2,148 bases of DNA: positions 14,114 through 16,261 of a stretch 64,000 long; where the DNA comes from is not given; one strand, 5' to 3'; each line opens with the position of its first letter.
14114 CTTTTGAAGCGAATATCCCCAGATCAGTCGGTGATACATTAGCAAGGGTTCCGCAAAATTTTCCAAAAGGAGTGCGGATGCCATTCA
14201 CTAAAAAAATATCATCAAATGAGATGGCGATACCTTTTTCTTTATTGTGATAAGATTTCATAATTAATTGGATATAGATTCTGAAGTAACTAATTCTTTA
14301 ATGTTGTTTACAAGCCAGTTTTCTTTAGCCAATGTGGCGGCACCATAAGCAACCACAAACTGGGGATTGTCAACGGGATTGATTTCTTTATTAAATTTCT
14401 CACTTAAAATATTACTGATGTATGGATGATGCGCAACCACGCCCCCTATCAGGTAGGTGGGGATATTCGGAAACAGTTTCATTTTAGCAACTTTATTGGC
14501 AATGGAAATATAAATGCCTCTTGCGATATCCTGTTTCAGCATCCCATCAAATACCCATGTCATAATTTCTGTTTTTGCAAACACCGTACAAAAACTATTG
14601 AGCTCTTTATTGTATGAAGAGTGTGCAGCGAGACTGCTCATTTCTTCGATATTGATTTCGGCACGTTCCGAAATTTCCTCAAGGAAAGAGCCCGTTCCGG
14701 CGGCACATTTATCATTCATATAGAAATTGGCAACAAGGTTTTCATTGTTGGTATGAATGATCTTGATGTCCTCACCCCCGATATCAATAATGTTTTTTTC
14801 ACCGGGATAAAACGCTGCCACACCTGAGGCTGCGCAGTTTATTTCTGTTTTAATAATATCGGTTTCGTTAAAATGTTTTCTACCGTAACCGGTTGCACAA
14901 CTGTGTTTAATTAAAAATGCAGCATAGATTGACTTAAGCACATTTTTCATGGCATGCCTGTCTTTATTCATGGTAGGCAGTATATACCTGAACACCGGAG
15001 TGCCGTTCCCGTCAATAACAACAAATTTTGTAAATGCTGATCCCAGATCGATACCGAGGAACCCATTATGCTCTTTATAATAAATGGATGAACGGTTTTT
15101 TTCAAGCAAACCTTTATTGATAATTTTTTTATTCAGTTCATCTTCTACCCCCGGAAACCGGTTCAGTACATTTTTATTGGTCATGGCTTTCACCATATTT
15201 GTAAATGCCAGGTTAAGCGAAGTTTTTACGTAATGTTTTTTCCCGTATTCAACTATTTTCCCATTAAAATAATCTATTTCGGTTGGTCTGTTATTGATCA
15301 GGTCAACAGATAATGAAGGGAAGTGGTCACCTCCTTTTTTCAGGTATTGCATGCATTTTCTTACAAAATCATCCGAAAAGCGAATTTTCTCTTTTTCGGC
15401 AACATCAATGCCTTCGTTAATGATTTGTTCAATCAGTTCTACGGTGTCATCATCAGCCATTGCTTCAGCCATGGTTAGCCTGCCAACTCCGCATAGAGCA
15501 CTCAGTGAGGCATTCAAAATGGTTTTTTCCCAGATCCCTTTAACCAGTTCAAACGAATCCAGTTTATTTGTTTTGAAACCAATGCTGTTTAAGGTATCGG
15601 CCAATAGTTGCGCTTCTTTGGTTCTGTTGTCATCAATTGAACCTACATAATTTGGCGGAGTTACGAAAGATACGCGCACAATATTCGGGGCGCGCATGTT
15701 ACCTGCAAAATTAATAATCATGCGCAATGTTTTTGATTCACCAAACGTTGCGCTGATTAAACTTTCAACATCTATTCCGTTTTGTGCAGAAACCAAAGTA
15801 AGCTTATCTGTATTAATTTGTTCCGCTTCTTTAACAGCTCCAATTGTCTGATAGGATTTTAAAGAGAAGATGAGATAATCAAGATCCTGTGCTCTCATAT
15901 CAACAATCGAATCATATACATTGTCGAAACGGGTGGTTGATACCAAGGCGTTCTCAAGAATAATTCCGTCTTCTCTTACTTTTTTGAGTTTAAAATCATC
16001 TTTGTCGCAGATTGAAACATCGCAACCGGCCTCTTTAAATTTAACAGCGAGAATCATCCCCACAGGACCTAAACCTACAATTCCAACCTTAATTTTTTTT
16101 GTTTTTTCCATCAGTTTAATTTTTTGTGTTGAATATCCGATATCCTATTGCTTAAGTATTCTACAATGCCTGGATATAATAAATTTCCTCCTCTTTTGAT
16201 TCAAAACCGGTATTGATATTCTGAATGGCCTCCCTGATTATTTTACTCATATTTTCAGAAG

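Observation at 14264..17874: Novel ketopantoate-reductase(ApbA/PanE)-activase fusion next to an orphan HgdB/YjiM-like dehydratase subunit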

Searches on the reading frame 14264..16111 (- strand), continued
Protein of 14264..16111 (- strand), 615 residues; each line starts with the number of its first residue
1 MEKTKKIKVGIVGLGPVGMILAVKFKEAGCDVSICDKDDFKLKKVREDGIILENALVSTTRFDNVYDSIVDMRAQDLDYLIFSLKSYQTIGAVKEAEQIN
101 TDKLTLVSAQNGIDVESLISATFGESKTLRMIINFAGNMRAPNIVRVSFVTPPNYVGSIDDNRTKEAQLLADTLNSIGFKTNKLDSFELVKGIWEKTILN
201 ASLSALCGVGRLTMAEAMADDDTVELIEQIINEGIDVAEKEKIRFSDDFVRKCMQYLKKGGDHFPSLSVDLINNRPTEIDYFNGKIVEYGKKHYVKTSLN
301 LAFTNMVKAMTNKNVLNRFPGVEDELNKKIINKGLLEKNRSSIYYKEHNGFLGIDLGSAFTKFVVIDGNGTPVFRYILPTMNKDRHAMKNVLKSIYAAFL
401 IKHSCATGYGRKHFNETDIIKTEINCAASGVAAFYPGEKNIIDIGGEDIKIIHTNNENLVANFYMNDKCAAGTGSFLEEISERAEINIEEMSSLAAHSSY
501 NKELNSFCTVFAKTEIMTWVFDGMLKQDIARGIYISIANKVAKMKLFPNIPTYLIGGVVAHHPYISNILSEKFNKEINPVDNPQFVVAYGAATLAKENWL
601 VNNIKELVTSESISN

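Call 63: search_protein_families(library=ncbifam, proteins=[L003:10382-11398:+, L092:1098-2111:+, L092:7066-8790:+, L092:8794-9993:+], max_evalue=1e-10)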
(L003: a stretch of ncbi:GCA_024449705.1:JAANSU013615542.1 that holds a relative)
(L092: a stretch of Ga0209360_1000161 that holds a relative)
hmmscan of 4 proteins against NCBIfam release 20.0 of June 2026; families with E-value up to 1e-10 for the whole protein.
L003:10382-11398:+ (338 aa): 59 families (the best 25 are shown)
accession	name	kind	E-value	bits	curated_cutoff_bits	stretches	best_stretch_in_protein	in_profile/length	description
TIGR01141.1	hisC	equivalog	5.2e-89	298.5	276.55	1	9-337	21-347/349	histidinol-phosphate transaminase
NF002878.0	PRK03321.1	subfamily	1.8e-76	257.2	374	1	11-335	25-344/352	histidinol-phosphate transaminase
NF003496.0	PRK05166.1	equivalog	9.1e-68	228.7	540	1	4-335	32-365/373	histidinol-phosphate transaminase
TIGR01140.1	L_thr_O3P_dcar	equivalog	1.2e-57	195.5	290.55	1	3-336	12-330/331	threonine-phosphate decarboxylase CobD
NF006580.0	PRK09105.1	subfamily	7.4e-53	179.7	444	1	13-313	51-345/375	pyridoxal phosphate-dependent aminotransferase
NF002877.0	PRK03317.1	equivalog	1.1e-51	175.8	409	1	12-323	35-350/374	histidinol-phosphate transaminase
NF006014.0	PRK08153.1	equivalog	5.8e-50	170.2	510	1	12-323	37-347/370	pyridoxal phosphate-dependent aminotransferase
NF051461.1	pyoverd_PtaA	equivalog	1.3e-43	149.1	500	1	12-309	38-330/359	pyoverdine biosynthesis transaminase PtaA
NF002726.0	PRK02610.1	equivalog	2.5e-42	145.1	391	1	9-335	29-364/374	histidinol-phosphate transaminase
NF006225.0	PRK08354.1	equivalog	1.8e-37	129.4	288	1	16-337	22-313/318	putative aminotransferase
NF041364.1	GntC_guanitoxin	equivalog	2.6e-37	128.6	415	1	45-301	39-314/356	guanitoxin biosynthesis PLP-dependent (S)-gamma-hydroxy-L-arginine cyclodehydratase GntC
NF005915.1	PRK07908.1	equivalog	1.2e-35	123.4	360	1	27-336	31-331/332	Rv2231c family histidinol phosphate aminotransferase CobC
NF004870.0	PRK06225.1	equivalog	8e-31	107.1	351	1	3-309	23-339/380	pyridoxal phosphate-dependent aminotransferase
NF053748.1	bifunc_CobBC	exception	8.7e-31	107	950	1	28-333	500-793/797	bifunctional hydrogenobyrinic acid a,c-diamide synthase/histidinol phosphate aminotransferase CobBC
NF005305.0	PRK06836.1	equivalog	6.9e-29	101.3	376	1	54-315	92-365/396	pyridoxal phosphate-dependent aminotransferase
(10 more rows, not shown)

L092:1098-2111:+ (337 aa): 54 families (the best 25 are shown)
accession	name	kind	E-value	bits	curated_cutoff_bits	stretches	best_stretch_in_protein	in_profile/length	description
TIGR01141.1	hisC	equivalog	2.2e-84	283.3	276.55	1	6-335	21-348/349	histidinol-phosphate transaminase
NF002878.0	PRK03321.1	subfamily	2.3e-70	237.1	374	1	2-333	19-345/352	histidinol-phosphate transaminase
NF003496.0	PRK05166.1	equivalog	5.8e-62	209.6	540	1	9-335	40-368/373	histidinol-phosphate transaminase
TIGR01140.1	L_thr_O3P_dcar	equivalog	6.9e-54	183.2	290.55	1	12-333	24-330/331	threonine-phosphate decarboxylase CobD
NF006580.0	PRK09105.1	subfamily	8.8e-49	166.3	444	1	6-325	47-359/375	pyridoxal phosphate-dependent aminotransferase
NF006014.0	PRK08153.1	equivalog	2.8e-47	161.4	510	1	8-329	36-356/370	pyridoxal phosphate-dependent aminotransferase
NF002877.0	PRK03317.1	equivalog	8.5e-46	156.4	409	1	8-334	34-364/374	histidinol-phosphate transaminase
NF002726.0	PRK02610.1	equivalog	2.6e-43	148.3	391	1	33-334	59-366/374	histidinol-phosphate transaminase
NF051461.1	pyoverd_PtaA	equivalog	3.6e-41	141.1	500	1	5-324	34-347/359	pyoverdine biosynthesis transaminase PtaA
NF041364.1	GntC_guanitoxin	equivalog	4.2e-30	104.8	415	1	45-323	42-342/356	guanitoxin biosynthesis PLP-dependent (S)-gamma-hydroxy-L-arginine cyclodehydratase GntC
NF006225.0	PRK08354.1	equivalog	9e-30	104.1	288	1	43-334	49-313/318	putative aminotransferase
NF041091.1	asp_aminotase_Arch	equivalog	3.7e-29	101.7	550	1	52-329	82-367/376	aspartate aminotransferase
NF005305.0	PRK06836.1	equivalog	9.3e-29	100.8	376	1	53-320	94-373/396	pyridoxal phosphate-dependent aminotransferase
NF005915.1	PRK07908.1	equivalog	7.5e-27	94.6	360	1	26-330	33-328/332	Rv2231c family histidinol phosphate aminotransferase CobC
NF006230.0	PRK08363.1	equivalog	7.8e-23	80.9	534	1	47-312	83-364/398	alanine aminotransferase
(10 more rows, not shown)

L092:7066-8790:+ (574 aa): 82 families (the best 25 are shown)
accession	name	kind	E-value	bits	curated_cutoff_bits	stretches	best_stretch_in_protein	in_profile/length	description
NF004837.0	PRK06187.1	subfamily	2.1e-61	207.8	476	1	21-445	10-444/531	long-chain-fatty-acid--CoA ligase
NF038343.1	ligase_FadD11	exception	8.5e-59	199.4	950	2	298-559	322-582/585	fatty acid--CoA ligase FadD11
NF009232.0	PRK12582.1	subfamily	2.7e-58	197.7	777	1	7-559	37-614/624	acyl-CoA synthetase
NF005801.1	PRK07656.1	equivalog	1e-50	172.9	657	1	42-445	20-425/500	FadD3 family acyl-CoA ligase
NF004114.0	PRK05605.1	equivalog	3.5e-48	164.3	766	1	157-445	194-491/575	long-chain-fatty-acid--CoA ligase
NF005702.0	PRK07514.1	subfamily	3e-47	161.1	558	1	41-444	22-421/506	malonyl-CoA synthase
NF002966.0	PRK03640.1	equivalog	1.3e-43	149.3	556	1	47-445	26-404/483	o-succinylbenzoate--CoA ligase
NF052269.1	Staph_lig_FadD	equivalog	1.4e-43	149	650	1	47-445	26-415/499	long-chain-fatty-acid--CoA ligase FadD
NF005307.0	PRK06839.1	equivalog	4.4e-43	147.7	748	1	48-450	27-420/496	o-succinylbenzoate--CoA ligase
TIGR01923.1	menE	equivalog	6.7e-42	143.8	330.15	1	50-445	1-370/442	o-succinylbenzoate--CoA ligase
NF005463.0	PRK07059.1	subfamily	2.1e-41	142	869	1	152-451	175-485/557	long-chain-fatty-acid--CoA ligase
NF006386.0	PRK08633.1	equivalog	1.7e-40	138.6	1221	1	174-445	774-1063/1147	acyl-[ACP]--phospholipid O-acyltransferase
NF004758.0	PRK06087.1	equivalog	4e-40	137.7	736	1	40-445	42-455/548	medium-chain fatty-acid--CoA ligase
NF005676.0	PRK07470.1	equivalog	2.3e-39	135.4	774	1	13-446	14-452/544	acyl-CoA synthetase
NF005857.1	PRK07786.1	exception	3.2e-39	134.8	733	1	49-450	35-440/513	fatty-acid--CoA ligase FadD5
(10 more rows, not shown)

L092:8794-9993:+ (399 aa): 4 families
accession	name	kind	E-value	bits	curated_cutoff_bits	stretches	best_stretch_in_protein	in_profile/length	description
NF052455.1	HyiscapDhHadB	equivalog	2.9e-63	213.9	750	1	23-397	27-396/398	(R)-2-hydroxyisocaproyl-CoA dehydratase subunit alpha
TIGR02260.1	benz_CoA_red_B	equivalog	1.9e-40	138.8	486.55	1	46-392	54-410/413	benzoyl-CoA reductase subunit B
TIGR03191.1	benz_CoA_bzdO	equivalog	2.6e-29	102.7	448.6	1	26-270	33-276/430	benzoyl-CoA reductase, bzd-type, subunit O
NF040772.1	double_cubane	equivalog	8.7e-16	57.9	350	1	148-395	123-372/372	double-cubane-cluster-containing anaerobic reductase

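Call 77: predict_structure(alignment_id=A5)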
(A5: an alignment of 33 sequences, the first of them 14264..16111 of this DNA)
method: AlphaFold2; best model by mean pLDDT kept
length: 615 residues; sequences in the alignment: 33
mean_pLDDT: 82.3   pTM: 0.50
mean pLDDT of the five models: 82.3, 80.7, 76.3, 76.3, 73.4
residues with pLDDT >= 90: 269; 70-90: 245; 50-70: 44; < 50: 57
segments of 3 or more residues with pLDDT < 50: 1-3, 279-322, 381-383, 609-615
pLDDT, mean of each block of 10 residues (from residue 1): 73 95 96 94 95 94 95 93 88 91 93 86 94 89 90 92 94 94 92 85 68 80 76 77 85 85 71 54 44 41 40 36 64 82 82 87 93 87 64 88 88 80 93 95 87 94 79 74 81 90 76 80 90 89 88 92 91 92 94 94 63 47
secondary structure, 60 per line:
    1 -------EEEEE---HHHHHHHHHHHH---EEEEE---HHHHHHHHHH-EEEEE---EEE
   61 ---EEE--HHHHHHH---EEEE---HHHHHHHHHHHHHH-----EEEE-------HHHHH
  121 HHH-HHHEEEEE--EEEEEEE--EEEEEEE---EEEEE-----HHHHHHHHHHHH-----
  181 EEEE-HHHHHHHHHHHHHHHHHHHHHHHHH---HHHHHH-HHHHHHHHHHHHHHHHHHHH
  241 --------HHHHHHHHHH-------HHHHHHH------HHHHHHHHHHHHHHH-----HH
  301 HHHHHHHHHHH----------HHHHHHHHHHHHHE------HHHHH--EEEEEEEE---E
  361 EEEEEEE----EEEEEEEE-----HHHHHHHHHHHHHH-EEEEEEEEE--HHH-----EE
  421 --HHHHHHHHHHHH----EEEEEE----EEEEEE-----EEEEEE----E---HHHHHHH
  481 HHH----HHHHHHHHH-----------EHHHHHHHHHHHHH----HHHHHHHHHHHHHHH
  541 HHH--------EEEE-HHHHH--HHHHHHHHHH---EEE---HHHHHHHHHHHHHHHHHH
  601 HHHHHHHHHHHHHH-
elements in order: E8-12 H16-27 E31-35 H39-48 E50-54 E58-60 E64-66 H69-75 E79-82 H86-99 E105-108 H116-123 E128-132 E135-141 E144-150 E154-158 H164-175 E181-184 H186-210 H214-219 H221-240 H249-258 H266-272 H279-293 H299-311 H322-334 H342-346 E349-356 E360-367 E372-379 H385-398 E400-408 H423-434 E439-444 E449-454 E460-465 H474-483 H488-496 H509-521 H526-543 E552-555 H557-561 H564-573 E577-579 H583-614

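Call 80: search_protein_families(library=pfam, proteins=[L001:7039-8796:+, L092:7066-8790:+, L005:9482-9955:+], max_evalue=0.01)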
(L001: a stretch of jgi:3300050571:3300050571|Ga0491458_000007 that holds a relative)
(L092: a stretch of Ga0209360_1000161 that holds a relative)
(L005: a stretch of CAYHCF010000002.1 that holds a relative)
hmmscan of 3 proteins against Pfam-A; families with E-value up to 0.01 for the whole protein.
L001:7039-8796:+ (585 aa): 2 families
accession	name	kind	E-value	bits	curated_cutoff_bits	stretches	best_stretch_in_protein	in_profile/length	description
PF00501.34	AMP-binding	-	1.3e-63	215.5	29.9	1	23-386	3-384/384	AMP-binding enzyme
PF23562.2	AMP-binding_C_3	-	1.3e-10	42.2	20.8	1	422-559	1-122/124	AMP-binding enzyme C-terminal domain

L092:7066-8790:+ (574 aa): 2 families
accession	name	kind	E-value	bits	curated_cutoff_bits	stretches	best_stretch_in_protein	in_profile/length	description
PF00501.34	AMP-binding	-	3.2e-67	227.4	29.9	1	28-387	4-384/384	AMP-binding enzyme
PF23562.2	AMP-binding_C_3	-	1.6e-09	38.6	20.8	1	423-560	1-122/124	AMP-binding enzyme C-terminal domain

L005:9482-9955:+ (157 aa): 1 family
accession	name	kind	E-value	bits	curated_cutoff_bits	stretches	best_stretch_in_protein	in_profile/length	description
PF23562.2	AMP-binding_C_3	-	0.0087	16.9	20.8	0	15-60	4-49/124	AMP-binding enzyme C-terminal domain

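Call 83: search_protein_families(library=ncbifam, proteins=[L092:2735-3904:+, L092:3913-5208:+, L092:5210-6019:+, L092:6016-6819:+], max_evalue=1e-20)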
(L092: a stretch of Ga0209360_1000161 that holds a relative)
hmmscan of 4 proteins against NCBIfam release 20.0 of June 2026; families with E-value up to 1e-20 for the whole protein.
L092:2735-3904:+ (389 aa): 4 families
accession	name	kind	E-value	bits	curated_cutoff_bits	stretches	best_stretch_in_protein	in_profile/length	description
TIGR02263.1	benz_CoA_red_C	equivalog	2.6e-69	234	421.15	1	16-386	3-380/380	benzoyl-CoA reductase subunit C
NF052456.1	HyiscapDhHadC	equivalog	1.4e-50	172.3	700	1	17-384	4-370/372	(R)-2-hydroxyisocaproyl-CoA dehydratase subunit beta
NF040772.1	double_cubane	equivalog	8.1e-32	110.7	350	1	26-386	5-372/372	double-cubane-cluster-containing anaerobic reductase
TIGR03190.1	benz_CoA_bzdN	equivalog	7.2e-24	84.3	453.8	1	36-385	21-370/377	benzoyl-CoA reductase, bzd-type, subunit N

L092:3913-5208:+ (431 aa): 3 families
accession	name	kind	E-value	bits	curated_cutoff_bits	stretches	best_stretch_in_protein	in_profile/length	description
TIGR02260.1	benz_CoA_red_B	equivalog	1.2e-57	195.5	486.55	1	25-418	19-411/413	benzoyl-CoA reductase subunit B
NF052455.1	HyiscapDhHadB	equivalog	3.1e-46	157.8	750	1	33-423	24-397/398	(R)-2-hydroxyisocaproyl-CoA dehydratase subunit alpha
TIGR03191.1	benz_CoA_bzdO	equivalog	2.4e-28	99.5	448.6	0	70-304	67-290/430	benzoyl-CoA reductase, bzd-type, subunit O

L092:5210-6019:+ (269 aa): 5 families
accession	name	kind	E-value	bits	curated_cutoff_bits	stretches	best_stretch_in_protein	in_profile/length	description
TIGR00241.1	CoA_E_activ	domain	9.5e-78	261.1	125.4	1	3-252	1-247/248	acyl-CoA dehydratase activase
TIGR02259.1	benz_CoA_red_A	equivalog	5e-66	223.2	578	1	58-254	229-432/432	benzoyl-CoA reductase subunit A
TIGR03192.1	benz_CoA_bzdQ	equivalog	6.5e-59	199.8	380.2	1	4-255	34-287/293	benzoyl-CoA reductase, bzd-type, subunit Q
TIGR02261.1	benz_CoA_red_D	equivalog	3.6e-39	134.5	312.85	1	4-253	3-261/262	benzoyl-CoA reductase subunit D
TIGR03286.1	methan_mark_15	hypoth_equivalog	1.2e-37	129.8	455.75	1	3-254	145-401/404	methanogenesis marker 15 protein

L092:6016-6819:+ (267 aa): 5 families
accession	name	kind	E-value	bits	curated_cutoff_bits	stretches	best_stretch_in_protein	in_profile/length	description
TIGR00241.1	CoA_E_activ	domain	2.7e-63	213.8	125.4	1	4-254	2-247/248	acyl-CoA dehydratase activase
TIGR02259.1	benz_CoA_red_A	equivalog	8.4e-41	140.1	578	1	60-255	231-431/432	benzoyl-CoA reductase subunit A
TIGR02261.1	benz_CoA_red_D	equivalog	1.2e-39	136.1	312.85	1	39-239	42-243/262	benzoyl-CoA reductase subunit D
TIGR03192.1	benz_CoA_bzdQ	equivalog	1e-38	133.5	380.2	1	5-257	35-287/293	benzoyl-CoA reductase, bzd-type, subunit Q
TIGR03286.1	methan_mark_15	hypoth_equivalog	2.1e-31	109.3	455.75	1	5-256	147-401/404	methanogenesis marker 15 protein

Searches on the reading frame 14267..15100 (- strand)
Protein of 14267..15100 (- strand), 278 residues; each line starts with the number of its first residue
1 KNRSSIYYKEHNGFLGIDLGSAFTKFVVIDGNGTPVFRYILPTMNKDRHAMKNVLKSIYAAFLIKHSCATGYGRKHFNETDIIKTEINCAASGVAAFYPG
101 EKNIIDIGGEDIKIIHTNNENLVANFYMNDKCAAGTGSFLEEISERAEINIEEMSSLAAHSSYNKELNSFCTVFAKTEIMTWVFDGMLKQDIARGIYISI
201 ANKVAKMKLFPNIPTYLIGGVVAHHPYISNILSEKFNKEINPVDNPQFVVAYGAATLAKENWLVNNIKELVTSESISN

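Call 26: search_solved_structures(query=window:14267-15100:-, max_evalue=0.001, show_alignments=2)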
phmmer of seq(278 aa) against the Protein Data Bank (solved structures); distinct sequences matched with E-value up to 0.001: 5.
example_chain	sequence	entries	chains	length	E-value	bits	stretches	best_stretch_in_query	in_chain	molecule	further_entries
4eht_A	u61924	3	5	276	5e-38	134.2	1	15-259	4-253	Activator of 2-hydroxyisocaproyl-CoA dehydratase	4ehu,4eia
7yyl_E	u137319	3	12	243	2.6e-34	122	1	14-260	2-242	Putative CoA-substrate-specific enzyme activase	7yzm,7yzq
1hux_A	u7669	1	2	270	8.2e-34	120.4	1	15-258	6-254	ACTIVATOR OF (R)-2-HYDROXYGLUTARYL-COA DEHYDRATASE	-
9gai_D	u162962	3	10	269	4.3e-32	114.7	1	16-259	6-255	3-methylbenzoyl-CoA reductase alpha subunit MbdQ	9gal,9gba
9gai_C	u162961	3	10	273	3.3e-25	92.2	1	15-258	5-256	3-methylbenzoyl-CoA reductase delta subunit MbdP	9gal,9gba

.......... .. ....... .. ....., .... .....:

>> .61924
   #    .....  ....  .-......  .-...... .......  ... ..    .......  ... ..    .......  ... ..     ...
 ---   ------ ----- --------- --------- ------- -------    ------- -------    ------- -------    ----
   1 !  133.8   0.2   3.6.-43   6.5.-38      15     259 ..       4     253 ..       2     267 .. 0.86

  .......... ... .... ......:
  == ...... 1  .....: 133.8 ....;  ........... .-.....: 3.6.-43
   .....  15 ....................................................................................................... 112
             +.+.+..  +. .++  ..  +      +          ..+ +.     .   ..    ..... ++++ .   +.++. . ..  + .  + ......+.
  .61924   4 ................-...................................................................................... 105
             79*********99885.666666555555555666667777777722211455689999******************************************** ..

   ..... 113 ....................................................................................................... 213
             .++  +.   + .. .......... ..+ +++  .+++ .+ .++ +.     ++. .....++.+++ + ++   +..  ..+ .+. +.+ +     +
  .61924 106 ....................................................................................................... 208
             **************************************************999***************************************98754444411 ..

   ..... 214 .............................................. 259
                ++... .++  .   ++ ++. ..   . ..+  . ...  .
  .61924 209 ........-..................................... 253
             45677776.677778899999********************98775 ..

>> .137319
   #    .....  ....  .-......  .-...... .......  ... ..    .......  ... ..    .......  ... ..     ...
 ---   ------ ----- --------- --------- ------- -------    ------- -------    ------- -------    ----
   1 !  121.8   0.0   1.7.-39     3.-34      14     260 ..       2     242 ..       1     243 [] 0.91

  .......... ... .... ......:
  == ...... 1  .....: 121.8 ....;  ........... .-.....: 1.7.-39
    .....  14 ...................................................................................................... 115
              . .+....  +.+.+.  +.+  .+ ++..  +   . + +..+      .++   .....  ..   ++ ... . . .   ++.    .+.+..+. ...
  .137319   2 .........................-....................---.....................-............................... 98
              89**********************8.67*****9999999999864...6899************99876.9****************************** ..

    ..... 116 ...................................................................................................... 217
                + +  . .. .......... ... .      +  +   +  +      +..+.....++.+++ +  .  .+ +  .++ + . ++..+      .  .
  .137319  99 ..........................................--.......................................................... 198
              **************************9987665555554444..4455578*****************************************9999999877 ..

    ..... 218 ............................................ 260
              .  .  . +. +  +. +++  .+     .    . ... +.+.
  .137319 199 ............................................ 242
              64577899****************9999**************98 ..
